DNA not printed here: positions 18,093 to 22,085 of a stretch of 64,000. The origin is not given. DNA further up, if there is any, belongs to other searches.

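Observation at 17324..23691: ABC exporter whose double permease is covalently fused to an extracytoplasmic M1 metallopeptidase, co-transcribed with a CRTAC1-like propeller protein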

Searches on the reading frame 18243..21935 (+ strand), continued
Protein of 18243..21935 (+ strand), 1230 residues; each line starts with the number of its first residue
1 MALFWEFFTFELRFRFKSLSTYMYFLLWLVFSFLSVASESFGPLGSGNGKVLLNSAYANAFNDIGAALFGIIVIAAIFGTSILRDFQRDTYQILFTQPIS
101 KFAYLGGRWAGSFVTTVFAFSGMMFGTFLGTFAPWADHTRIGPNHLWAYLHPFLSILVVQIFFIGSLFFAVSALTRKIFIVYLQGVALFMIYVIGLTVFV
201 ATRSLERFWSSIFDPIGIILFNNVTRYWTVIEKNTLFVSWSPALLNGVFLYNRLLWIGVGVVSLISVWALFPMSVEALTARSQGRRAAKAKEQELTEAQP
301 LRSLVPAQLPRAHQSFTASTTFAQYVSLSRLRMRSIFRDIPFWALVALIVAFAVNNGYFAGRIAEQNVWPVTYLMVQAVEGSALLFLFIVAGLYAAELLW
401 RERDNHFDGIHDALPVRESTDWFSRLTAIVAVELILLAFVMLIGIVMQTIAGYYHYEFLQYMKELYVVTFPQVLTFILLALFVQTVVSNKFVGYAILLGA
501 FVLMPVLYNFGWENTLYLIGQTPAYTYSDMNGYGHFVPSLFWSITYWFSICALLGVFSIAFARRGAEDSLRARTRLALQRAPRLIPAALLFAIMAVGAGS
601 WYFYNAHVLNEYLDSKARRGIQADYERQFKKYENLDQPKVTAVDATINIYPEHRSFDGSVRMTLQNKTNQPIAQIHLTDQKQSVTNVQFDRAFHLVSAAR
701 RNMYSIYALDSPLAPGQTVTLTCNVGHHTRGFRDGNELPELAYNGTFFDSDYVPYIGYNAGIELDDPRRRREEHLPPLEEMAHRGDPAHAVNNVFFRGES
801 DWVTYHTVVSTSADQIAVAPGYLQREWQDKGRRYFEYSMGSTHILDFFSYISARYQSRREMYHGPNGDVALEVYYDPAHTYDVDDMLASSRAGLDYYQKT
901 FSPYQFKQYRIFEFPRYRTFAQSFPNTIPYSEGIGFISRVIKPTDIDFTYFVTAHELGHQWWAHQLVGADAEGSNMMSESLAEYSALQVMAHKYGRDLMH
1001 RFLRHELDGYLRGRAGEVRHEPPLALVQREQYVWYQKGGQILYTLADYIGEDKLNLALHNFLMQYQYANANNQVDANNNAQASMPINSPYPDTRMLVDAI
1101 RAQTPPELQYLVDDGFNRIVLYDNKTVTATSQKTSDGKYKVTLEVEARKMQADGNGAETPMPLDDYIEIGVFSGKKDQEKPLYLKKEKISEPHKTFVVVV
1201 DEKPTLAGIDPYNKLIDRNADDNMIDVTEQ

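Call 11: search_solved_structures(query=window:18243-21932:+, max_evalue=0.01, show_alignments=2)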
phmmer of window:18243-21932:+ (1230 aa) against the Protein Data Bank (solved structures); distinct sequences matched with E-value up to 0.01: 20.
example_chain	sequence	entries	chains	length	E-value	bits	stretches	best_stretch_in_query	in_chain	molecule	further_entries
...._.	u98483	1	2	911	4.1e-08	34.7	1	867-1073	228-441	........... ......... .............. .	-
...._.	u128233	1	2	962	4.5e-08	34.6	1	868-1073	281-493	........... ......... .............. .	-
7nsk_A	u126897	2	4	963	4.5e-08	34.6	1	868-1073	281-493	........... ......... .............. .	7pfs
7nup_A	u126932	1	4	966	4.6e-08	34.6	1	868-1073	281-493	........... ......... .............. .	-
5ab0_A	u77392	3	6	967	4.6e-08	34.6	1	868-1073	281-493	ENDOPLASMATIC RETICULUM AMINOPEPTIDASE 2 | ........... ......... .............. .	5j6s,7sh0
3se6_A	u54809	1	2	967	4.6e-08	34.6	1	868-1073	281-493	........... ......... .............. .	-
5ab2_A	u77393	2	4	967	6.2e-08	34.1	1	868-1073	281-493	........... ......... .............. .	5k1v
4e36_A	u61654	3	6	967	6.2e-08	34.1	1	868-1073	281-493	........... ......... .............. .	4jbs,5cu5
8t41_A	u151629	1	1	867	3.9e-05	24.8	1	849-1071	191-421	Aminopeptidase N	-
3mdj_A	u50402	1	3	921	0.00014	23.1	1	868-1073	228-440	Endoplasmic reticulum aminopeptidase 1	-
6mgq_A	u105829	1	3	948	0.00014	23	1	868-1073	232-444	Endoplasmic reticulum aminopeptidase 1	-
9gjs_A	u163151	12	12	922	0.0006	20.9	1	868-1073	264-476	Endoplasmic reticulum aminopeptidase 1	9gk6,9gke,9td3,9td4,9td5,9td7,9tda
6t6r_A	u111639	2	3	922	0.0006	20.9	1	868-1073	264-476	Endoplasmic reticulum aminopeptidase 1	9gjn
7z28_A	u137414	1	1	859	0.00062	20.9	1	868-1074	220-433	Endoplasmic reticulum aminopeptidase 1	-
6q4r_A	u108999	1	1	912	0.0008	20.5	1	868-1073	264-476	Endoplasmic reticulum aminopeptidase 1,Endoplasmic reticulum aminopeptidase 1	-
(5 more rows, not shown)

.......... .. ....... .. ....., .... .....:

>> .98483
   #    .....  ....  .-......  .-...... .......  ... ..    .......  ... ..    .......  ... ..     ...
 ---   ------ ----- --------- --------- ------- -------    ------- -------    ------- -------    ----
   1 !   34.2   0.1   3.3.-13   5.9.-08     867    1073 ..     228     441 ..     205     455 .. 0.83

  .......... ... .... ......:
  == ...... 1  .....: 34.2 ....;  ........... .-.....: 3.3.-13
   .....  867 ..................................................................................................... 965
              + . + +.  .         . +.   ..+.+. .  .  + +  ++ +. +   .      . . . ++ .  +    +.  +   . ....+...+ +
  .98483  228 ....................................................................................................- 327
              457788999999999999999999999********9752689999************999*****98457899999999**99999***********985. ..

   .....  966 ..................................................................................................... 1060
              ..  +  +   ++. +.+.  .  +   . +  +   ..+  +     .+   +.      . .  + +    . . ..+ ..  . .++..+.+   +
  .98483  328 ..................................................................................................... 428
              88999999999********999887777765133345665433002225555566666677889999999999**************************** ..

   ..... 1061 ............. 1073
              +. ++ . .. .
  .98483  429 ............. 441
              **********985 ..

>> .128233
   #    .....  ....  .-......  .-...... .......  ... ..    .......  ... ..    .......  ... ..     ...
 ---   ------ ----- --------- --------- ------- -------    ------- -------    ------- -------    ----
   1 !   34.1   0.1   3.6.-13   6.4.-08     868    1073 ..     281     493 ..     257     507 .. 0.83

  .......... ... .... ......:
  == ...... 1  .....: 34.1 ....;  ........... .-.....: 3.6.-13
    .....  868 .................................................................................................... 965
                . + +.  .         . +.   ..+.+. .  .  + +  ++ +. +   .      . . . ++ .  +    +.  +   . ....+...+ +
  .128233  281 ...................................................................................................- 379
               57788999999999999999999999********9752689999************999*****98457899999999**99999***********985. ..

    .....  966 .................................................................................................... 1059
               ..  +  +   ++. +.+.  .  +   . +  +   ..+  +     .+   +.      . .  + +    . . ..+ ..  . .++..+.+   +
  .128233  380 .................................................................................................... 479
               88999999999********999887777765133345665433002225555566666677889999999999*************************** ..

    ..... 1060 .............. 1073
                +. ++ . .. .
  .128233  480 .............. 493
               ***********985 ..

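Call 24: find_encoding_contigs(protein=P0001, flank=3000, max_places=2)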
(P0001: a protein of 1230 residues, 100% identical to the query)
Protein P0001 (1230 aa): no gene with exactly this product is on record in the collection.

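Call 26: search_protein_families(library=padloc, proteins=[window:18243-21935:+], max_evalue=0.001)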
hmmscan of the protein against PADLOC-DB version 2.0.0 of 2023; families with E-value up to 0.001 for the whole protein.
window:18243-21935:+ (1230 aa): 0 families

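Call 31: search_protein_representatives(protein=window:18243-21842:+)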
Query: 1200 residues. Proteins with E-value up to 0.001 (for the whole library): 6292; up to 1e-10: 3864; up to 1e-30: 1935. The best 150 are listed.
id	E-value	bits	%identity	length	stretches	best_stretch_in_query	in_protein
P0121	0.0e+00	1417.4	55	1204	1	1-1199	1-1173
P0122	7.9e-283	957.9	62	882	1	416-1065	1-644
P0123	8.8e-258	874.9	40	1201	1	5-1199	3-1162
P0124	4.7e-257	872.5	38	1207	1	4-1199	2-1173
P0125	3.9e-256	869.5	41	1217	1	3-1193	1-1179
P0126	1.6e-255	867.5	40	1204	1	5-1191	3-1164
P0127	4.9e-253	859.2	39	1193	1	7-1196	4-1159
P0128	8.4e-253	858.4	39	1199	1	4-1200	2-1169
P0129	4.8e-249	846.0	37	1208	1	3-1196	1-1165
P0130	5.3e-247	839.2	40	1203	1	7-1198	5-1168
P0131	4.8e-246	836.1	39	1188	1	4-1200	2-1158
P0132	2.4e-244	830.5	39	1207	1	7-1195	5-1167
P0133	3.8e-241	819.9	38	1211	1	3-1200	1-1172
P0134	6.2e-240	815.8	39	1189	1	9-1193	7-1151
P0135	2.6e-238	810.5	39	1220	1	3-1190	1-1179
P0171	1.9e-215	734.8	37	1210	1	4-1176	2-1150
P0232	5.2e-192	657.1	34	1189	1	4-1191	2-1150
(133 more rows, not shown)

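Call 33: find_related_loci(query=A1, collection=genome_contigs, flank=6000)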
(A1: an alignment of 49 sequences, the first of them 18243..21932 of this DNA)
Query A1 (1230 aa) in genome_contigs; peptide patterns used: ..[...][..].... (x = any residue, [..] = any of these).
600 stretches matched a pattern (row limit reached: there are more); 393 encode a relative of the query (tblastn E <= 1e-3); the best 80 are kept; 80 distinct loci.
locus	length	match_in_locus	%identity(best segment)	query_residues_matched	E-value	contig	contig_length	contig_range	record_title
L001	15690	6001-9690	85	1-1230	0e+0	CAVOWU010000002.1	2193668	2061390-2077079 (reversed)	MAG: uncultured Acidobacteriota bacterium isolate MFD00082.bin.1.156 genome assembly, contig: contig_1187, whole genome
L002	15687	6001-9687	83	1-1230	0e+0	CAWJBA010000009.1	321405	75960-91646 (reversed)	MAG: Terriglobia bacterium isolate MFD06526.bin.2.47 genome assembly, contig: contig_253, whole genome shotgun sequence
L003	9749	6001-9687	81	1-1230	0e+0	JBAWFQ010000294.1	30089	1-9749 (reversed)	MAG: Terriglobales bacterium isolate MFD04494_ilm_asm_bin13 k127_31500, whole genome shotgun sequence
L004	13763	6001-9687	69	1-1229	0e+0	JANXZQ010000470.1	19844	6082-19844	MAG: Gammaproteobacteria bacterium isolate GL140_4_metabat_364_sub GL140_4_k141_554659, whole genome shotgun sequence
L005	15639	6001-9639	69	1-1230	0e+0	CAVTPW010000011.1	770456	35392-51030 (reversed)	MAG: uncultured Acidobacteriota bacterium isolate MFD00731.bin.1.28 genome assembly, contig: contig_57954, whole genome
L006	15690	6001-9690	72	1-1230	0e+0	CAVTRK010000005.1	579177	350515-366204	MAG: uncultured Acidobacteriota bacterium isolate MFD09495.bin.2.59 genome assembly, contig: contig_3128, whole genome s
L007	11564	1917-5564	67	1-1229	0e+0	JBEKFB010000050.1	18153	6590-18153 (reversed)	MAG: Bryobacteraceae bacterium isolate SPRUCE 21 SPRUCE_21_50, whole genome shotgun sequence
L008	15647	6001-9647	65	1-1230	0e+0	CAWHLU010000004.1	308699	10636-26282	MAG: uncultured Acidobacteriaceae bacterium isolate MFD00731.bin.2.137 genome assembly, contig: contig_16647, whole geno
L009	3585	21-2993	67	237-1230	0e+0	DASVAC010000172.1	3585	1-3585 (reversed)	MAG TPA_asm: Gemmatimonadaceae bacterium isolate SMAG_U1941 k141_1089411, whole genome shotgun sequence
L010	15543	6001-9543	54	15-1228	0e+0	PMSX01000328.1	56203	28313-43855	MAG: Bryobacterales bacterium isolate palsa_124 73.20110700_P1S.21_contig_4736, whole genome shotgun sequence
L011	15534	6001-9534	53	15-1227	0e+0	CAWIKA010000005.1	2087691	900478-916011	MAG: uncultured Acidobacteriaceae bacterium isolate MFD09495.bin.1.59 genome assembly, contig: contig_1480, whole genome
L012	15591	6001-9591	54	3-1230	0e+0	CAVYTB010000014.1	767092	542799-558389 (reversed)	MAG: Candidatus Acidoferrales bacterium isolate MFD05521.bin.1.74 genome assembly, contig: contig_7229, whole genome sho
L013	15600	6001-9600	52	1-1230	0e+0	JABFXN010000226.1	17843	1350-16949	MAG: Acidobacteriaceae bacterium isolate Bin6.3 NODE_560_length_17843_cov_2.414226, whole genome shotgun sequence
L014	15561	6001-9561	41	3-1227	0e+0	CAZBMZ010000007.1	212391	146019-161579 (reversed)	MAG TPA_asm: uncultured Clostridia bacterium isolate SRP090828_co2_158 genome assembly, contig: NODE_13_length_212391_co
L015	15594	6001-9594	63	15-1230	0e+0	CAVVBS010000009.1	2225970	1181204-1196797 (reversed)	MAG: uncultured Acidobacteriaceae bacterium isolate MFD02671.bin.1.56 genome assembly, contig: contig_3331, whole genome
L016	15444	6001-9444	65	1-1230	0e+0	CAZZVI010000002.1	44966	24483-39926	MAG: uncultured Terriglobus sp. isolate Brown_T.bin.5 genome assembly, contig: NODE_27_length_44966_cov_9.995703, whole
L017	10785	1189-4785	36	3-1230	0e+0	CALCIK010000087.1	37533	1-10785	MAG TPA_asm: uncultured Bacteroidetes bacterium isolate SRR5576005_bin.119_CONCOCT_v1.1_MAG genome assembly, contig: ERZ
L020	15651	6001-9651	66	1-1230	0e+0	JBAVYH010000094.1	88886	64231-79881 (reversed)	MAG: Bryobacteraceae bacterium isolate MFD02755_ilm_asm_bin11 k127_15566, whole genome shotgun sequence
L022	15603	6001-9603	37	2-1230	0e+0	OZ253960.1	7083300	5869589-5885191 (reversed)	MAG: Cyclobacteriaceae bacterium isolate bb2bfe0c-cfc4-460e-854a-4160f6aae4b6 genome assembly, chromosome: 1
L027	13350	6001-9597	35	6-1230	0e+0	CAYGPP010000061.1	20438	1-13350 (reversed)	MAG TPA_asm: uncultured Marinoscillum sp. isolate ERP117304_co3_207 genome assembly, contig: NODE_3749_length_20438_cov_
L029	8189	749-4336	36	3-1230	0e+0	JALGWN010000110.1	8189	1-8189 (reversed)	MAG: bacterium isolate Meg22_46_Bin_89 Meg22_46_Bin_89_scaffold_22309, whole genome shotgun sequence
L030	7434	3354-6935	38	3-1230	0e+0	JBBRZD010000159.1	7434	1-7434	MAG: Lysobacterales bacterium isolate metawrap_la5_23 metawrap_la5_23_K_1104421_L_7434_cov_24.0939, whole genome shotgun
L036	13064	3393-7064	37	1-1230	0e+0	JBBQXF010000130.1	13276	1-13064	MAG: Cytophagales bacterium isolate Co_metawrap_2097 Cmw_2097_k141_340231_length_13276_cov_11.0000, whole genome shotgun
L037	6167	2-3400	37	69-1230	0e+0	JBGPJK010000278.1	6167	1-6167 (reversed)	MAG: Terriglobia bacterium isolate OBJ_0618_7090110_311 k141_10183849_length_6167_cov_11.0000, whole genome shotgun sequ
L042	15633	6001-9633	34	3-1230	0e+0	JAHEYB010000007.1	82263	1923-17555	MAG: Bacteroidetes bacterium isolate nzgw118 NODE_374_length_82264_cov_5.134229, whole genome shotgun sequence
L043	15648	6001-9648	36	1-1230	0e+0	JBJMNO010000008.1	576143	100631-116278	MAG: Gemmatimonadaceae bacterium isolate H3_16_all_fractions_metab_conc_60_63_0 k255_3656780, whole genome shotgun seque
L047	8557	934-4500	35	3-1230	0e+0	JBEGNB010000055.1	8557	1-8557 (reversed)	MAG: Bacteroidota bacterium isolate NASQAN2016_083_B_bin.83 scaffold_366387, whole genome shotgun sequence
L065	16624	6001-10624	36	6-1230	0e+0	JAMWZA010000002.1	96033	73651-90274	MAG: Marinoscillum sp. isolate MSM7 MSM7_2, whole genome shotgun sequence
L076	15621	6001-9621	34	3-1230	0e+0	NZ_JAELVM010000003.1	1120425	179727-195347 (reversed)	Chryseobacterium endalhagicum strain L7 NODE_3_length_1120425_cov_47.048192, whole genome shotgun sequence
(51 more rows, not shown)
